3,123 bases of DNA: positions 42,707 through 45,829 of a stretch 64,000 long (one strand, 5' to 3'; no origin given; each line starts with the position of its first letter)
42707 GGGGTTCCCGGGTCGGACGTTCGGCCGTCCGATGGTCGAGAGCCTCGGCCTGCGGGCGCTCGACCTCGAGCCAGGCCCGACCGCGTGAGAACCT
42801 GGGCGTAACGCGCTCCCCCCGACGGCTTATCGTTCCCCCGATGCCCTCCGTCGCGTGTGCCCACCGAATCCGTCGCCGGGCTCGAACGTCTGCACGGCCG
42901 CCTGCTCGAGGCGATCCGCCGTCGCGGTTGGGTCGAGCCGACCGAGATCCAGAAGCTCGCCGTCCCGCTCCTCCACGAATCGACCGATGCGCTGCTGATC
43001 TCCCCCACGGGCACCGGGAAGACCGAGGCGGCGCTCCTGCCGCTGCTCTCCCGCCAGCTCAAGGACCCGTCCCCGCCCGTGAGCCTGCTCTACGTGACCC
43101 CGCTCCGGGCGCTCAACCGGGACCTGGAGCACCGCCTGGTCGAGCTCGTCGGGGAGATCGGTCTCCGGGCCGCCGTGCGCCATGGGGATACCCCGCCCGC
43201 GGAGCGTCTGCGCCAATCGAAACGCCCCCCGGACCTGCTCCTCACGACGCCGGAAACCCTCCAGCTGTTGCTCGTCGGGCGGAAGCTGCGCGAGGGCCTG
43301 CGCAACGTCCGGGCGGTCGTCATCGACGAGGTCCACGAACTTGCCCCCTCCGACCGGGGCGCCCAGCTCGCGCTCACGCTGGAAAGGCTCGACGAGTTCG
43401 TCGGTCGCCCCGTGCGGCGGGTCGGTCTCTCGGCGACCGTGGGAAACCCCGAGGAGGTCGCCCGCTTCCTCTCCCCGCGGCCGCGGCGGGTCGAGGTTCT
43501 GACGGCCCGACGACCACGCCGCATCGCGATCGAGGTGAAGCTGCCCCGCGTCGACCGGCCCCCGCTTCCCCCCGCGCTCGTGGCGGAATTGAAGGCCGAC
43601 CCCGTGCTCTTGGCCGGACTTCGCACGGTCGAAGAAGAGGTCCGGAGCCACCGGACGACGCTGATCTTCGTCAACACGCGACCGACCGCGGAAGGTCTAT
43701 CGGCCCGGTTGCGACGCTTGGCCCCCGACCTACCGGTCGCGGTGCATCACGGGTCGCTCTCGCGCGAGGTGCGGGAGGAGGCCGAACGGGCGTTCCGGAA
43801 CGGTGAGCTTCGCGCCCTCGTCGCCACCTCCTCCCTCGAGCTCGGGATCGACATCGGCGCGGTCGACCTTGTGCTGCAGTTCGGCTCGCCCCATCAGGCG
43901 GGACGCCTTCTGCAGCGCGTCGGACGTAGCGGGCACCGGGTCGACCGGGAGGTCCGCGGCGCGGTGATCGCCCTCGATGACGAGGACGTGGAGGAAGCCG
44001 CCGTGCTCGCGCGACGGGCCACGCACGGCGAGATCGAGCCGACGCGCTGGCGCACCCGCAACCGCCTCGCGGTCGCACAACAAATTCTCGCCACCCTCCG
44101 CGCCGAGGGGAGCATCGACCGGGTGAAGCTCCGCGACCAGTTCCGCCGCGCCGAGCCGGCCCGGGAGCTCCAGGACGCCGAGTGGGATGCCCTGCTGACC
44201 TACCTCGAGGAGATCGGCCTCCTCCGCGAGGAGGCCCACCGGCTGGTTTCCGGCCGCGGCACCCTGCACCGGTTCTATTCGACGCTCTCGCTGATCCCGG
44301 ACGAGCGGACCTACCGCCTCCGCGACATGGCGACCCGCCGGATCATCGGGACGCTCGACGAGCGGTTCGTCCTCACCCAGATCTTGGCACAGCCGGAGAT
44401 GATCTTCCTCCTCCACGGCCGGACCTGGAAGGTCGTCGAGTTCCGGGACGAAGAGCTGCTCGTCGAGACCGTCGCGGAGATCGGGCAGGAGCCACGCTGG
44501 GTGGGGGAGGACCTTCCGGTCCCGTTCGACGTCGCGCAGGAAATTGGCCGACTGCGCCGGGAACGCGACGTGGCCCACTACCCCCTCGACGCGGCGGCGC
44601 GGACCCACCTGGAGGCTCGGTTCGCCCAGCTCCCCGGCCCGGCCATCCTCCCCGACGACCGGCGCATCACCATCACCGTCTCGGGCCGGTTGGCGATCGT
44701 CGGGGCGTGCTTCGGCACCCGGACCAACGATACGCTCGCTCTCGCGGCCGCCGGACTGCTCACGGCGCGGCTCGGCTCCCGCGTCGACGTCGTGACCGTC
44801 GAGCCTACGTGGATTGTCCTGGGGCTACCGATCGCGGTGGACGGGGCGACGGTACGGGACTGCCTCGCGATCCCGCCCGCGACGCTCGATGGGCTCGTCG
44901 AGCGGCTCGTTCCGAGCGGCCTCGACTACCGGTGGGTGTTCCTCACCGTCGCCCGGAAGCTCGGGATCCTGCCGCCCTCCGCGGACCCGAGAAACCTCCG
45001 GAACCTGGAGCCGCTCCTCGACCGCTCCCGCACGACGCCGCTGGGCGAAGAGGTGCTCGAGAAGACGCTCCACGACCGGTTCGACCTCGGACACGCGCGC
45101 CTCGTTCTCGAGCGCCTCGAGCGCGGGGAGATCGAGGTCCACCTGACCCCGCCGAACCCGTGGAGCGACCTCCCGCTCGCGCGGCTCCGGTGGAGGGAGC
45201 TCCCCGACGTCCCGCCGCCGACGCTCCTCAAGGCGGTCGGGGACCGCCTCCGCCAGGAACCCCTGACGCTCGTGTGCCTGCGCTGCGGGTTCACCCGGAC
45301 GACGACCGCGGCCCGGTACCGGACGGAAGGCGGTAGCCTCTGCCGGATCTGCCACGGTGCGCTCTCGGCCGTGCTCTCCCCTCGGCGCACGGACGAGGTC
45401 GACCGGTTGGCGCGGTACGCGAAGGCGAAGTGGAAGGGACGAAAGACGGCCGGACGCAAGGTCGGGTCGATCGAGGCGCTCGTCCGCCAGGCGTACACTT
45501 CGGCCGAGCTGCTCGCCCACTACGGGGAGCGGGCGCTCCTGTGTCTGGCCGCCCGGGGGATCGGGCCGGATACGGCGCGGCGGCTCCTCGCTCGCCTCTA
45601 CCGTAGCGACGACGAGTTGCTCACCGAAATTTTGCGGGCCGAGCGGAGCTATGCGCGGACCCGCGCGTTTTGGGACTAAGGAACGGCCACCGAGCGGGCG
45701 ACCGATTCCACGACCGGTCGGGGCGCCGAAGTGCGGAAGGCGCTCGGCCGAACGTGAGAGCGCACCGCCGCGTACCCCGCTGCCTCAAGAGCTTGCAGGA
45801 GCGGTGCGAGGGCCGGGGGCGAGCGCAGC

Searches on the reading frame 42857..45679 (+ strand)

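Call 72: search_protein_families(library=pfam, proteins=[window:42857-45679:+], max_evalue=0.00001)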
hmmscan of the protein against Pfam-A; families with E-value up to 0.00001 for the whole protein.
window:42857-45679:+ (940 aa): 4 families
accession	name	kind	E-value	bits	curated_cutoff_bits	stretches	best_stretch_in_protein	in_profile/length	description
PF00270.35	DEAD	-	2.7e-33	115.5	26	1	29-200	1-166/167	DEAD/DEAH box helicase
PF00271.37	Helicase_C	-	1.9e-20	73.6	23.5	1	261-359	9-107/110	Helicase conserved C-terminal domain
PF08494.16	DEAD_assoc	-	1.6e-13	51.4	23.5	1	598-763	1-181/191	DEAD/H associated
PF19306.5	WH_Lhr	-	4.5e-10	39.6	27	1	388-538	3-160/168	Large helicase-related protein, winged helix domain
